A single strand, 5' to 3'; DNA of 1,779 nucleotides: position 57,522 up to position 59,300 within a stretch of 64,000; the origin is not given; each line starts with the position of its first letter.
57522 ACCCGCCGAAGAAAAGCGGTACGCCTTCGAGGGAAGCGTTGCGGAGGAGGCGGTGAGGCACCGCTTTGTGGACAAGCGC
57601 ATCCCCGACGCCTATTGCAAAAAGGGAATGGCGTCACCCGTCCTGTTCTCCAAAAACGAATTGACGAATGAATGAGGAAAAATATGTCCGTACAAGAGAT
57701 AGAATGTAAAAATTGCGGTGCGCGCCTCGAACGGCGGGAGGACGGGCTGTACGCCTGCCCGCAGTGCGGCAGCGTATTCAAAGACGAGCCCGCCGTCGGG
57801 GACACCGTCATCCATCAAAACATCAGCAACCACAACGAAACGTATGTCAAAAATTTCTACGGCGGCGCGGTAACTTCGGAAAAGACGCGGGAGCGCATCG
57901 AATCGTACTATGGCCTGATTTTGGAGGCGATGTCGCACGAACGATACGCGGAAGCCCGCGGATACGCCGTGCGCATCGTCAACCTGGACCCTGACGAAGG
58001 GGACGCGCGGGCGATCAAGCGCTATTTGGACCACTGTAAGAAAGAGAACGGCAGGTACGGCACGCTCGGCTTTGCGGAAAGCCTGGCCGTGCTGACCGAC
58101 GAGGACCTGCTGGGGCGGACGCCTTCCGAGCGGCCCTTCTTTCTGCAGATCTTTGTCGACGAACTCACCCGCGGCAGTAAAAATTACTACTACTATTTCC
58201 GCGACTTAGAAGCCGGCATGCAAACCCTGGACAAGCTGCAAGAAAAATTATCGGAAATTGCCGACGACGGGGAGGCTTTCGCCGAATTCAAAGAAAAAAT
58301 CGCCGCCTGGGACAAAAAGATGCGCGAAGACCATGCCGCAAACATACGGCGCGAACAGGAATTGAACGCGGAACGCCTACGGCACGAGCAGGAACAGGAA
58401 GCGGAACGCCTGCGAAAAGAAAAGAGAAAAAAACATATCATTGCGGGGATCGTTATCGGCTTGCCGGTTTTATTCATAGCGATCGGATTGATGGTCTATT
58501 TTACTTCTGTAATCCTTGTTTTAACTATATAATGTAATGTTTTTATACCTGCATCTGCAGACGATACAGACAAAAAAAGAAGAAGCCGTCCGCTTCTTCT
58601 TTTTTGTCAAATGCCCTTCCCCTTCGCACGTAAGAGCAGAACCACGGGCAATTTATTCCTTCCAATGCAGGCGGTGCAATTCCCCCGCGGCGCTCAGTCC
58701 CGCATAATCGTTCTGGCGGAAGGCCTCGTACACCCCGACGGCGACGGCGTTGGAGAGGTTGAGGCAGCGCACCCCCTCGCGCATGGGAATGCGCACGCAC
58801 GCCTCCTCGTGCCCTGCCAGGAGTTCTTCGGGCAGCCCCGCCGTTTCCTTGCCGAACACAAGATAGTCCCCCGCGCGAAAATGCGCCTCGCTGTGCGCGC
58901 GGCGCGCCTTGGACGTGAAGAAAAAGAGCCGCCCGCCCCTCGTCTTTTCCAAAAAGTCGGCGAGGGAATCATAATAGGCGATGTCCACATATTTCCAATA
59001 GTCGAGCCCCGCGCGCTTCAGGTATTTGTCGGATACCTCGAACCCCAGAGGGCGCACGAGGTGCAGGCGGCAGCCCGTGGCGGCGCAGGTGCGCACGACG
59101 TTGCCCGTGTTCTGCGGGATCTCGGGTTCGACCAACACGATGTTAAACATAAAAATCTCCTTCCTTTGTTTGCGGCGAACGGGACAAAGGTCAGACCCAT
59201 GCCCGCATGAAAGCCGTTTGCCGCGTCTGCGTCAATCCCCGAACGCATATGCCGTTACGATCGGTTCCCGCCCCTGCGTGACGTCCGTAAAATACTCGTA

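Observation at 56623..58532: XRE-controlled GIY-YIG nuclease-like gene plus zinc-ribbon/coiled-coil tail-anchored membrane protein: candidate uncharacterised defence or abortive-infection module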

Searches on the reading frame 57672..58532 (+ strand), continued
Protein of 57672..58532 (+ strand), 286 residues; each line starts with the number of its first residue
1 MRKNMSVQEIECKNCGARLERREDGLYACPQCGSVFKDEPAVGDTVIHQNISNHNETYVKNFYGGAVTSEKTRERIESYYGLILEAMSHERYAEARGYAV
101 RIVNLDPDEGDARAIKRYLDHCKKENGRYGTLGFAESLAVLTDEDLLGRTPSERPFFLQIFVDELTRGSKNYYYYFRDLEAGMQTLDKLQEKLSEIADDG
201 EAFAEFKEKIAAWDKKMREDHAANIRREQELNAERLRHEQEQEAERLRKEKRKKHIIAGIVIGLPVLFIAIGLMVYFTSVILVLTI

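Call 87: search_protein_families(library=pfam, alignment_id=A4, max_evalue=0.01)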
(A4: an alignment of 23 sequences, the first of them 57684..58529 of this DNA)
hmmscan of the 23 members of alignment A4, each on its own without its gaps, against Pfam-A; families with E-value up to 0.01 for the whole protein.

A. member 1, window:57684-58529:+ (282 aa): 5 families
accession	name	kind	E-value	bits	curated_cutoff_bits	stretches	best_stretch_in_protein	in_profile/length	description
PF08271.17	Zn_Ribbon_TF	-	4.5e-05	23.3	29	1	7-36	2-33/43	TFIIB zinc-binding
PF08792.16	A2L_zn_ribbon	-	0.00019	21.5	22.9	1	5-32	3-31/33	A2L zinc ribbon domain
PF23455.1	DUF7129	-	0.0003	20.9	30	1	6-32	12-37/45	Domain of unknown function (DUF7129)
PF15188.11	CCDC-167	-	0.0023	18.6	27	1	190-264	4-82/84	Coiled-coil domain-containing protein 167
PF13248.11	Zn_ribbon_3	-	0.0035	17.2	27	0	23-33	3-13/26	zinc-ribbon domain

B. families by the number of members that match (of 23 scanned): 35 families (the first 25 are shown)
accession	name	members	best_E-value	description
PF08271.17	Zn_Ribbon_TF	10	4.5e-05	TFIIB zinc-binding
PF13248.11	Zn_ribbon_3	9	1.6e-05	zinc-ribbon domain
PF14853.12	Fis1_TPR_C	8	3e-07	Fis1 C-terminal tetratricopeptide repeat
PF14446.12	Prok-RING_1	4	3.9e-06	Prokaryotic RING finger family 1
PF08792.16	A2L_zn_ribbon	4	0.00019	A2L zinc ribbon domain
PF18256.6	HscB_4_cys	3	0.00049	Co-chaperone HscB tetracysteine metal binding motif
PF01155.25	HypA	3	0.0031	Hydrogenase/urease nickel incorporation, metallochaperone, hypA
PF18998.6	Flg_new_2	2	5.3e-14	Divergent InlB B-repeat domain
PF23455.1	DUF7129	2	0.0003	Domain of unknown function (DUF7129)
PF08772.16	Zn_ribbon_NOB1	2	0.00049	Nin one binding (NOB1) Zn-ribbon like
PF23548.1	Zn_ribbon_FGT1_2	2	0.0018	FORGETTER1 second zinc ribbon domain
PF08274.17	Zn_Ribbon_YjdM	2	0.0034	PhnA Zinc-Ribbon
PF20990.2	DUF2207_C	2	0.0044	Predicted membrane protein (DUF2207) C-terminal domain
PF13273.12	DUF4064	1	0.00049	Protein of unknown function (DUF4064)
PF13240.11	Zn_Ribbon_1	1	0.00054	zinc-ribbon domain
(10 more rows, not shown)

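Call 89: search_protein_families(library=padloc, alignment_id=A4, max_evalue=0.01)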
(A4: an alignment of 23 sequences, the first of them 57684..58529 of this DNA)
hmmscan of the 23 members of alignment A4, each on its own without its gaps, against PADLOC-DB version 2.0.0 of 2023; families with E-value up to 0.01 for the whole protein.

A. member 1, window:57684-58529:+ (282 aa): 3 families
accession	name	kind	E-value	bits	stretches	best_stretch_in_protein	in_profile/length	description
PDLC03843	LeoC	-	0.0033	15.6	1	183-265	113-202/207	-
PDLC02729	PbeC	-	0.0039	13.7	1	180-267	241-325/668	PbeC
PDLC04060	PD-T4-6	-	0.0068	13.4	1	179-271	256-355/486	-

B. families by the number of members that match (of 23 scanned): 12 families
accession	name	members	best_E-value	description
PDLC04447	PDC-M14A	2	0.0028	-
PDLC01691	Cas12f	1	0.00098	CAS-V-F; effector__SPE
PDLC00696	Effector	1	0.0016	2TM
PDLC00933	Cas12u4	1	0.0021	Cas12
PDLC01293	Cas10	1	0.0022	CAS-III; effector_LS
PDLC03843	LeoC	1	0.0033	-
PDLC02729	PbeC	1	0.0039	PbeC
PDLC04162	HEC-08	1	0.0051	-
PDLC03859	LmuB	1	0.0065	-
PDLC04060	PD-T4-6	1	0.0068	-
PDLC03943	RmrA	1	0.008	-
PDLC01736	TniQ_IF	1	0.0085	TniQ_1_I-F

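Call 91: fold_search(model_id=the predicted structure, library=viral)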
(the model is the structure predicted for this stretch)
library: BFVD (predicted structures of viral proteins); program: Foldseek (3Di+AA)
matches with E <= 10: 370; with E <= 0.001: 1
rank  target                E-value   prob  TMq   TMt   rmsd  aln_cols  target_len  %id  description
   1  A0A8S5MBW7            3.9e-04  0.99  0.20  0.21  15.9       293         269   12  PriA DNA helicase Cys-rich region (CRR) domain [Myoviridae sp. ctj9o3]
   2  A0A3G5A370            1.0e-02  0.95  0.21  0.21  14.7       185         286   11  Tetratricopeptide repeat protein [Harvfovirus sp.]
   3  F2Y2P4                7.6e-02  0.23  0.16  0.10  19.9       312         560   11  (no name in the UniProt tables at hand)
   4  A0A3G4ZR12            1.1e-01  0.89  0.10  0.30  17.3        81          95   14  Uncharacterized protein [Barrevirus sp.]
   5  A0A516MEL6            1.8e-01  0.09  0.12  0.09  23.8       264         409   14  (no name in the UniProt tables at hand)
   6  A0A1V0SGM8            1.9e-01  0.14  0.15  0.13  18.6       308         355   12  Transcription initiation factor IIB [Hokovirus HKV1]
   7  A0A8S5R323            1.9e-01  0.10  0.13  0.15  23.1       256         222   12  Zinc-ribbon containing domain protein [Myoviridae sp. ctxi06]
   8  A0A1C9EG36            2.0e-01  0.57  0.25  0.34  22.9       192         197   11  (no name in the UniProt tables at hand)
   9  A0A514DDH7            2.1e-01  0.87  0.14  0.30  10.3        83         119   18  Uncharacterized protein [Microbacterium phage Cinna]
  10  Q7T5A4                2.3e-01  0.15  0.18  0.11  23.2       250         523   10  Polyprotein (Fragment) [Onion yellow dwarf virus]
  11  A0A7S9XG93            2.5e-01  0.92  0.13  0.19  11.5        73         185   18  (no name in the UniProt tables at hand)
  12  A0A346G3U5            2.8e-01  0.33  0.22  0.25   8.7       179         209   13  (no name in the UniProt tables at hand)
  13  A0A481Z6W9            2.8e-01  0.12  0.11  0.08  19.9       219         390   14  Late transcription factor 3-like protein [Pithovirus LCPAC103]
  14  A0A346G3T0            3.0e-01  0.14  0.13  0.21  20.7       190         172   12  (no name in the UniProt tables at hand)
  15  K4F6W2                3.1e-01  0.89  0.11  0.38  22.3        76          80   18  Uncharacterized protein [Cronobacter phage vB_CsaP_GAP52]
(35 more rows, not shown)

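Call 96: search_solved_structures(query=A6, max_evalue=5)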
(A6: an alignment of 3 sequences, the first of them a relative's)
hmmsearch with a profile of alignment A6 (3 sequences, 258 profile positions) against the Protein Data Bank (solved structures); distinct sequences matched with E-value up to 5: 0.

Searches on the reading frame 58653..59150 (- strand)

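Call 3: search_protein_families(library=pfam, proteins=[window:58653-59150:-], max_evalue=1)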
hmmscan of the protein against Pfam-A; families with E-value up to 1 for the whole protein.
window:58653-59150:- (165 aa): 1 family
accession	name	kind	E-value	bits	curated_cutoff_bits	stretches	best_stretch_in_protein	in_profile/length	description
PF00588.24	SpoU_methylase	-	1.4e-34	119.6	29.7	1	2-141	2-142/142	SpoU rRNA Methylase family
